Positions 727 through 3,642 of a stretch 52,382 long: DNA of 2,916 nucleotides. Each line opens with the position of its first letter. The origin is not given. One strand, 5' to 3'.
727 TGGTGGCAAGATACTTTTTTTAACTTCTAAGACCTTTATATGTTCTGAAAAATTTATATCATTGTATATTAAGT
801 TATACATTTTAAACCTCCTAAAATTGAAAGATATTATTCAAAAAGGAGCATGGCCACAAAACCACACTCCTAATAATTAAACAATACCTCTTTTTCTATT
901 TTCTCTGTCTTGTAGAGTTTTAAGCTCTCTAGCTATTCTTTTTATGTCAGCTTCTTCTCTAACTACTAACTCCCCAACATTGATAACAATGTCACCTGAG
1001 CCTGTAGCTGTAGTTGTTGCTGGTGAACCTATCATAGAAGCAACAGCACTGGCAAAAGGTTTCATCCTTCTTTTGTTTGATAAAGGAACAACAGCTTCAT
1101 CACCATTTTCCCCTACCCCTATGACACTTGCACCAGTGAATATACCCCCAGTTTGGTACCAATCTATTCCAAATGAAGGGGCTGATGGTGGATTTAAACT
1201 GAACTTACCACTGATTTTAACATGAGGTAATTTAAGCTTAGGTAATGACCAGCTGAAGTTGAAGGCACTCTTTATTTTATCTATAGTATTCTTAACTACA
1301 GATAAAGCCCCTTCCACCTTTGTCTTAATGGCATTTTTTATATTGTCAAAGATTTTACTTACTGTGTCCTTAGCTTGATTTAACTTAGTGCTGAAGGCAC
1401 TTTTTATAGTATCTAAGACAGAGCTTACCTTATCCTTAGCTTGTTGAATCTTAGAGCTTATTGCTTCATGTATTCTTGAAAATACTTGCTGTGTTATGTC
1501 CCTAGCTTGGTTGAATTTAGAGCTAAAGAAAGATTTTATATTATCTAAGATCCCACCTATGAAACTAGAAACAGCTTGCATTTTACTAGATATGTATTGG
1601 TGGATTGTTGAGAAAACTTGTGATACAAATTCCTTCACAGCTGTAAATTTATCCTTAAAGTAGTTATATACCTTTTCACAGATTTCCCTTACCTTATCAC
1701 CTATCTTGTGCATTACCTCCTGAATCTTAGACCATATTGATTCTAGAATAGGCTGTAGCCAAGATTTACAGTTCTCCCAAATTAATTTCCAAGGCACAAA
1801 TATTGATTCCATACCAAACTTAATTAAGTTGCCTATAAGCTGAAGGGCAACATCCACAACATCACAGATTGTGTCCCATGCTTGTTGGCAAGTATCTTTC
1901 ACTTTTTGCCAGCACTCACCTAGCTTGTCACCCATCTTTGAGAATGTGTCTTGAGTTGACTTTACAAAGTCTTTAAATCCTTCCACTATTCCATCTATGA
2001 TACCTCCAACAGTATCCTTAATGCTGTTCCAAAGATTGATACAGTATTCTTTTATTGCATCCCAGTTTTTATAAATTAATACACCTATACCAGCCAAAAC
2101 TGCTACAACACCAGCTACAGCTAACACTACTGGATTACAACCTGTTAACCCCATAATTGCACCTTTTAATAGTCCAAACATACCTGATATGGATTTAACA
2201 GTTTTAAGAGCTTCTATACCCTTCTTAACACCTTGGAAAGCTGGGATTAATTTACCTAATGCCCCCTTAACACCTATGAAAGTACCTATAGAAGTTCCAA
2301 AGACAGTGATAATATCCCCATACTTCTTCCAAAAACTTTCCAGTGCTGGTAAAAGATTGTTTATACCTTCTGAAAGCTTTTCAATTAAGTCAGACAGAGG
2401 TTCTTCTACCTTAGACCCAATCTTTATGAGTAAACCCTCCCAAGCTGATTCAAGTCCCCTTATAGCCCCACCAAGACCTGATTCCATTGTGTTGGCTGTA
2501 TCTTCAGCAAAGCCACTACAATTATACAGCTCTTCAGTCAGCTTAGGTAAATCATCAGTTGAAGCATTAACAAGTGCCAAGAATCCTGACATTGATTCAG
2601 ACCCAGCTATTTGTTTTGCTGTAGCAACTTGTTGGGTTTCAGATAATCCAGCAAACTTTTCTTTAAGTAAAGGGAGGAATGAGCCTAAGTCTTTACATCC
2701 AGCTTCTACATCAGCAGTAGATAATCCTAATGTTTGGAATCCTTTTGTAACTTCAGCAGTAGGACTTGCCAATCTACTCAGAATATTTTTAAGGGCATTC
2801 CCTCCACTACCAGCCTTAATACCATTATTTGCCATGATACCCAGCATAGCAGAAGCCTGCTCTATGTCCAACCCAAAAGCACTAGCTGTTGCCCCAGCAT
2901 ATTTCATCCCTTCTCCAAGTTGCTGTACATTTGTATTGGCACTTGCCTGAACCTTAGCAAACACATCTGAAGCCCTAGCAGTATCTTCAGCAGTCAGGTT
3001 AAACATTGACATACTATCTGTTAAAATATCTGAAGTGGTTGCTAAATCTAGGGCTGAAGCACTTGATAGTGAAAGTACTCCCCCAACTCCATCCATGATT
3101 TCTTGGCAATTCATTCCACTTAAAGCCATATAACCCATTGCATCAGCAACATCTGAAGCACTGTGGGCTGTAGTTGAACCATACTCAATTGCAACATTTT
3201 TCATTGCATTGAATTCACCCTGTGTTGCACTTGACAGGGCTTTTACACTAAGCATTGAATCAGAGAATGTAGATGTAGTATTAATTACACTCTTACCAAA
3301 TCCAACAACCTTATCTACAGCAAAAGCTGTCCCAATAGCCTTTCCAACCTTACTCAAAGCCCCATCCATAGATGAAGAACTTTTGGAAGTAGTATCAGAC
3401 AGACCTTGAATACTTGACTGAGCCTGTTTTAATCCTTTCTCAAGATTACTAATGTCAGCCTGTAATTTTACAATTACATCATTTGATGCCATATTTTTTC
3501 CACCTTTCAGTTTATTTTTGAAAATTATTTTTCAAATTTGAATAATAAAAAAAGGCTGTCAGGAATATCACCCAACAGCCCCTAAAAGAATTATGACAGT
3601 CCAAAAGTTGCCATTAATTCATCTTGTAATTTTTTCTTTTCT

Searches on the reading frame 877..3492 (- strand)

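Call 8: search_protein_families(library=pfam, proteins=[window:877-3492:-], max_evalue=0.01)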
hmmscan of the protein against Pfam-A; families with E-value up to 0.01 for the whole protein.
window:877-3492:- (871 aa): 14 families
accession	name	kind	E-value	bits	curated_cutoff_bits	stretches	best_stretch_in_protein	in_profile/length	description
PF10145.14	PhageMin_Tail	-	1.2e-45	156.4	33.2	1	100-297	3-201/201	Phage-related minor tail protein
PF04513.17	Baculo_PEP_C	-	4.3e-10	40.2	38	0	667-738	33-102/140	Baculovirus polyhedron envelope protein, PEP, C terminus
PF01442.23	Apolipoprotein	-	2.5e-08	34.3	90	1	589-741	1-149/190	Apolipoprotein A1/A4/E domain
PF05714.16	PFam54_60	-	0.00026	21.1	27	0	599-741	38-163/185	Borrelia Bbcrasp-1 domain containing protein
PF07464.16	ApoLp-III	-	0.0011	19.6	36.3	0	587-694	35-137/146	Apolipophorin-III precursor (apoLp-III)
PF03081.22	Exo70_C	-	0.0013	18.3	24.1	0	613-730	12-132/372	Exo70 exocyst complex subunit C-terminal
PF01544.23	CorA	-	0.0015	18.3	27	1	574-707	107-233/292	CorA-like Mg2+ transporter protein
PF01865.21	PhoU_div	-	0.0019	18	24.4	0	589-654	89-156/214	Protein of unknown function DUF47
PF12732.12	YtxH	-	0.0024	18.7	37.5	0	676-722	28-70/71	YtxH-like protein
PF09769.14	ApoO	-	0.0031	17.8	31.4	0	662-713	11-58/131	Apolipoprotein O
PF05597.16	Phasin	-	0.0032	17.9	28.8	0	660-731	26-97/126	Poly(hydroxyalcanoate) granule associated protein (phasin)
PF12022.14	COG2_C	-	0.0044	17.1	27.3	0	570-709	137-276/300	COG complex component, COG2, C-terminal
PF10360.14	DUF2433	-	0.0075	16.8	27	0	698-770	15-81/124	Protein of unknown function (DUF2433)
PF05478.16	Prominin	-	0.0099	14.4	34.3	0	599-689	319-409/799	Prominin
